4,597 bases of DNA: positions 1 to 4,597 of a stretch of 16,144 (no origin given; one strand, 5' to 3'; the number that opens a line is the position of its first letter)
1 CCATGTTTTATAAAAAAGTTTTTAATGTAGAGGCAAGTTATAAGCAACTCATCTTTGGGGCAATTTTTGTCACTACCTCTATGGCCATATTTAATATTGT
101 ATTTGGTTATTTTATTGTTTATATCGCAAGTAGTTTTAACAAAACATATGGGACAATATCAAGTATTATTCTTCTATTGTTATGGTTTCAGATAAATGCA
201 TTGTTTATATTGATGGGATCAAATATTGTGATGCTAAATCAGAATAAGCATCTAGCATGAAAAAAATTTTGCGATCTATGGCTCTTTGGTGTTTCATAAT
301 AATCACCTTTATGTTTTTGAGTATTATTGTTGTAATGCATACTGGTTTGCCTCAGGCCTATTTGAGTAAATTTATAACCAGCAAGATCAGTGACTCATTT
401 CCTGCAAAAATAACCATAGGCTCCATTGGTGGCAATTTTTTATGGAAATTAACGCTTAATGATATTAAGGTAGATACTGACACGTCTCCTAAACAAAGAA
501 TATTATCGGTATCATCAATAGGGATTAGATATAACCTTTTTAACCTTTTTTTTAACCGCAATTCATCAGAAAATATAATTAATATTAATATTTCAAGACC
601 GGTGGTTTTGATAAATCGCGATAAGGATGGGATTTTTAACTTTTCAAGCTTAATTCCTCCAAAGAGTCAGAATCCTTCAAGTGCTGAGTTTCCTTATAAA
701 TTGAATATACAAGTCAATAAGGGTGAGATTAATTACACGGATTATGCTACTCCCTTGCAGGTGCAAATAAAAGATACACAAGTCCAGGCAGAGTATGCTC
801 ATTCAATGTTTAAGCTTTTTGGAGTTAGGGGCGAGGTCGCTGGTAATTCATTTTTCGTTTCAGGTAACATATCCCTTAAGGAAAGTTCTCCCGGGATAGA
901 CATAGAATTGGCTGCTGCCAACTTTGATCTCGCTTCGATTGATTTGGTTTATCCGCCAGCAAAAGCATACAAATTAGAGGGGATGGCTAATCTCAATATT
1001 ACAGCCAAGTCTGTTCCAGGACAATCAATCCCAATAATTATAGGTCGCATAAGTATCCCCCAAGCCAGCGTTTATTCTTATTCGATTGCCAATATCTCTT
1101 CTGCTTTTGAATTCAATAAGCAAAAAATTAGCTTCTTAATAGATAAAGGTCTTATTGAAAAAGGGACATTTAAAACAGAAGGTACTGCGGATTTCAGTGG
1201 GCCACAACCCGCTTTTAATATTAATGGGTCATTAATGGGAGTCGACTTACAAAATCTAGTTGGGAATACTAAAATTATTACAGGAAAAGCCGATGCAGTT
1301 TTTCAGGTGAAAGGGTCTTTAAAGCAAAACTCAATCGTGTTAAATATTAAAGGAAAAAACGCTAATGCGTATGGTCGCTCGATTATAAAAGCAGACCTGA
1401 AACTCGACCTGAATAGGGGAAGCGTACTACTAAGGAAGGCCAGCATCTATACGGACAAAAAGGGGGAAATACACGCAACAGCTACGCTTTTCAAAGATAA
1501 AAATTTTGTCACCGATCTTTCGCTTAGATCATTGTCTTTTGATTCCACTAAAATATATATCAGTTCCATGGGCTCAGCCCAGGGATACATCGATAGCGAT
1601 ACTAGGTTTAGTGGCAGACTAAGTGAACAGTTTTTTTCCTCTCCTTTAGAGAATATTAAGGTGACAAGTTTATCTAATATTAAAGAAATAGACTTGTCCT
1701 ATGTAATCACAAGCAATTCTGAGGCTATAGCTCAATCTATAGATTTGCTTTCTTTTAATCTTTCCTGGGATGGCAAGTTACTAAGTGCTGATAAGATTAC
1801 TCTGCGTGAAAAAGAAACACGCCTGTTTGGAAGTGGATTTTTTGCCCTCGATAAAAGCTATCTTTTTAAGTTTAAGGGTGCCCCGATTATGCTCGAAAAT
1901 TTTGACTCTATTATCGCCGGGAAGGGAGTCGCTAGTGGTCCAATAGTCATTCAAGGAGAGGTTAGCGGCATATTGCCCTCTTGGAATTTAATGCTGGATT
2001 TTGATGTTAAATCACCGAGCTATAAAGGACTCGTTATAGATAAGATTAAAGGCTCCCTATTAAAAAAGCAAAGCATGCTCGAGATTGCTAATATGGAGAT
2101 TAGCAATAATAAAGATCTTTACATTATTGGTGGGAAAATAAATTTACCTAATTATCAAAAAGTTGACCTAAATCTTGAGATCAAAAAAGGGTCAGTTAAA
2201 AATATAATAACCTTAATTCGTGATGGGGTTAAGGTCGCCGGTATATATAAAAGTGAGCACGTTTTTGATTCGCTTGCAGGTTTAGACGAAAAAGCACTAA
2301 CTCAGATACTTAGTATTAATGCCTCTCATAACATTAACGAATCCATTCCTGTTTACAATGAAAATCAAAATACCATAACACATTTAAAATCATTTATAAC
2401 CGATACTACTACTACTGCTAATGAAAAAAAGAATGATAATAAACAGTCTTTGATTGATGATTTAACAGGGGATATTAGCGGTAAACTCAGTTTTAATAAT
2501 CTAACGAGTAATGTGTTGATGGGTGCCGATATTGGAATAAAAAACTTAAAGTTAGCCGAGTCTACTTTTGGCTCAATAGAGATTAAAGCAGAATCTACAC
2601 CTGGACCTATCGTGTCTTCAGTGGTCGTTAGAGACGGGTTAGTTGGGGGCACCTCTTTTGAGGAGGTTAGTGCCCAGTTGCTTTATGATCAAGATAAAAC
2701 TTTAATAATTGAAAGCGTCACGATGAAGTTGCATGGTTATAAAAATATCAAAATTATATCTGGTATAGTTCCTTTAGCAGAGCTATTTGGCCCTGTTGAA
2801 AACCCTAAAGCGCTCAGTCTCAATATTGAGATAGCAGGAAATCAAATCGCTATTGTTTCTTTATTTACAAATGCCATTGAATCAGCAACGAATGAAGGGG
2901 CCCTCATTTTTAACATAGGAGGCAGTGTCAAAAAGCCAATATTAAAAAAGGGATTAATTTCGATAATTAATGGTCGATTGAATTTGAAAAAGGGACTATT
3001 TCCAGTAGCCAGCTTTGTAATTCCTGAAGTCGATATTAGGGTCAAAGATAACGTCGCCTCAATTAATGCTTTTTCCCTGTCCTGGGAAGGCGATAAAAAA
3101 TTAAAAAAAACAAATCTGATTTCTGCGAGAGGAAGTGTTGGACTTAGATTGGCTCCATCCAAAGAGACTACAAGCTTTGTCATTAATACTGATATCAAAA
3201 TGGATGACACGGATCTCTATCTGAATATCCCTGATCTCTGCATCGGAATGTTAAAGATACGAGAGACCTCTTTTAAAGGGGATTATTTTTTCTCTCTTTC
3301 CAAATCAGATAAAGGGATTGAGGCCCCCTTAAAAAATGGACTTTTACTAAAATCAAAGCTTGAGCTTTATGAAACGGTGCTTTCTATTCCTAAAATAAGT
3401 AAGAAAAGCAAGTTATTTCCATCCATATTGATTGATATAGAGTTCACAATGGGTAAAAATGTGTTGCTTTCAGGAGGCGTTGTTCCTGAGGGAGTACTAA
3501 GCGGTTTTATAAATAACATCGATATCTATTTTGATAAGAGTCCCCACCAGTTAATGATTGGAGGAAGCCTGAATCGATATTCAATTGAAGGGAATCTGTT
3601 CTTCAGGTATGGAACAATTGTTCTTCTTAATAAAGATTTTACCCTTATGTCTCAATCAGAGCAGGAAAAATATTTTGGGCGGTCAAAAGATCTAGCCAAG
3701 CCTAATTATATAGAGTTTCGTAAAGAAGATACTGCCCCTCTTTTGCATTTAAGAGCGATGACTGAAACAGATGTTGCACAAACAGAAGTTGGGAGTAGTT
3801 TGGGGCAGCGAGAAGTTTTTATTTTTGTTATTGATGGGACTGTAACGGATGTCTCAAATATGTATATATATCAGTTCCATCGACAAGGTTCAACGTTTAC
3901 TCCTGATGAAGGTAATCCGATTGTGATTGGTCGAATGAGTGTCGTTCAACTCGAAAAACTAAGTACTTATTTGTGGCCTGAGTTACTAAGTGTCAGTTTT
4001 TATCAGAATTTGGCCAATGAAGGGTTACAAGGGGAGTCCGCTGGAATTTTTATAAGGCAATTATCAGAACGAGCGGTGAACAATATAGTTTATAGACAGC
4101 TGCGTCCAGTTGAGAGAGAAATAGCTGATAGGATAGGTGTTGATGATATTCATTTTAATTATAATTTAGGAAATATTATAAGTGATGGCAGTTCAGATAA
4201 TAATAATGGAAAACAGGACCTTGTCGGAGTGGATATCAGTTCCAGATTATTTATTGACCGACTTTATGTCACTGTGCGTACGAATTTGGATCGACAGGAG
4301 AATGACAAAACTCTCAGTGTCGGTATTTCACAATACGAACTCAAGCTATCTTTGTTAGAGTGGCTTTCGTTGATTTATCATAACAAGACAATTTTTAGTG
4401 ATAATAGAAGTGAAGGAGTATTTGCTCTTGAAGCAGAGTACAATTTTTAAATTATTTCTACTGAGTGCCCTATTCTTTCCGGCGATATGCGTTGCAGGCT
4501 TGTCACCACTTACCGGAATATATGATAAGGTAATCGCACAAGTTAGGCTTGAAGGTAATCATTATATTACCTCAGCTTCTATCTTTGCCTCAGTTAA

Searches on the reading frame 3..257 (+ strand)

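Call 5: search_protein_families(library=pfam, proteins=[window:3-257:+], max_evalue=0.01)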
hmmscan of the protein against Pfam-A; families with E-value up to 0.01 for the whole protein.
window:3-257:+ (85 aa): 1 family
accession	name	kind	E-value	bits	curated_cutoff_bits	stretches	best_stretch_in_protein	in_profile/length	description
PF03631.20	Virul_fac_BrkB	-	1.5e-13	51.4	33.7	1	2-77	179-253/259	Virulence factor BrkB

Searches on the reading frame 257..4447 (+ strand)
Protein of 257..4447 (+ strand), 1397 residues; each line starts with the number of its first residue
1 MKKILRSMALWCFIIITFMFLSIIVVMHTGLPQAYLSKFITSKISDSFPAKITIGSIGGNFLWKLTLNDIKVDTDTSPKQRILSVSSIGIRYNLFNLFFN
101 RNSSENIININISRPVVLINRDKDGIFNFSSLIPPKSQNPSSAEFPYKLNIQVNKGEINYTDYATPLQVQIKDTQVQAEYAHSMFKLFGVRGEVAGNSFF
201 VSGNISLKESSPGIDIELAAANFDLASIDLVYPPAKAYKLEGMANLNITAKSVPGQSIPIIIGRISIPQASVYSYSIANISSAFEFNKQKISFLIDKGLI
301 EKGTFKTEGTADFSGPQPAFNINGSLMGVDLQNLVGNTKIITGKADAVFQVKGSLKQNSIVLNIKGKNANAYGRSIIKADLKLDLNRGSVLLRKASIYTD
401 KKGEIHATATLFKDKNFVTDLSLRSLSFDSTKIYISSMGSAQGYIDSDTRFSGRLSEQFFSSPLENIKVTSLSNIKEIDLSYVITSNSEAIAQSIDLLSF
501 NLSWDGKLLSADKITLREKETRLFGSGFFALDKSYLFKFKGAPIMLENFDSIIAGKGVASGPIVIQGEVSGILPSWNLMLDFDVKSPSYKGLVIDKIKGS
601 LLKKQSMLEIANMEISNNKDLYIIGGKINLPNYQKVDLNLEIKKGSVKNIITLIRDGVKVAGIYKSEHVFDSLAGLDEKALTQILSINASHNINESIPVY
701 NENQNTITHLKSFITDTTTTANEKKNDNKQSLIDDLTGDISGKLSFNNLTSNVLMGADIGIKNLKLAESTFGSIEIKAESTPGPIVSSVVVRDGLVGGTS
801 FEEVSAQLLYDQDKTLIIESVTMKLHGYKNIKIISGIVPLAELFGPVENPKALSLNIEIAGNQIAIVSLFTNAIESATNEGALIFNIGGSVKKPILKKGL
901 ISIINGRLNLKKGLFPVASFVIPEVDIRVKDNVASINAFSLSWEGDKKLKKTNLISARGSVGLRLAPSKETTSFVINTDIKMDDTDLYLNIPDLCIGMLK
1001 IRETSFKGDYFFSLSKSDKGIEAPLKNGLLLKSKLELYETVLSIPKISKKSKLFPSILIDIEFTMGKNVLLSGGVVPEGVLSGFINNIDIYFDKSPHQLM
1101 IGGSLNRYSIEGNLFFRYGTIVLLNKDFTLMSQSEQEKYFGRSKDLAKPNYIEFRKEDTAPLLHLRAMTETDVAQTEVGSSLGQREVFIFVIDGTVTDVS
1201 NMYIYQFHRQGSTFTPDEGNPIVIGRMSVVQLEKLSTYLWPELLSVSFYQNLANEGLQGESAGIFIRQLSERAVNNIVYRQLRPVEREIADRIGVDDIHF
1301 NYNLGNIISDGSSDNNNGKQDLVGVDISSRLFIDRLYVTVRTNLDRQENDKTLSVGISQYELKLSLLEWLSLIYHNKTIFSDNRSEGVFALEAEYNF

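Call 5: search_protein_families(library=pfam, proteins=[window:257-4447:+], max_evalue=0.01)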
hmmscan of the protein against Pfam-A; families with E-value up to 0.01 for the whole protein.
window:257-4447:+ (1397 aa): 1 family
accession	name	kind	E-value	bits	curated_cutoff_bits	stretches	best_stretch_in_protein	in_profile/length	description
PF05359.17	DUF748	-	2.2e-12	46.3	50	1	14-241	18-244/1037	Domain of Unknown Function (DUF748)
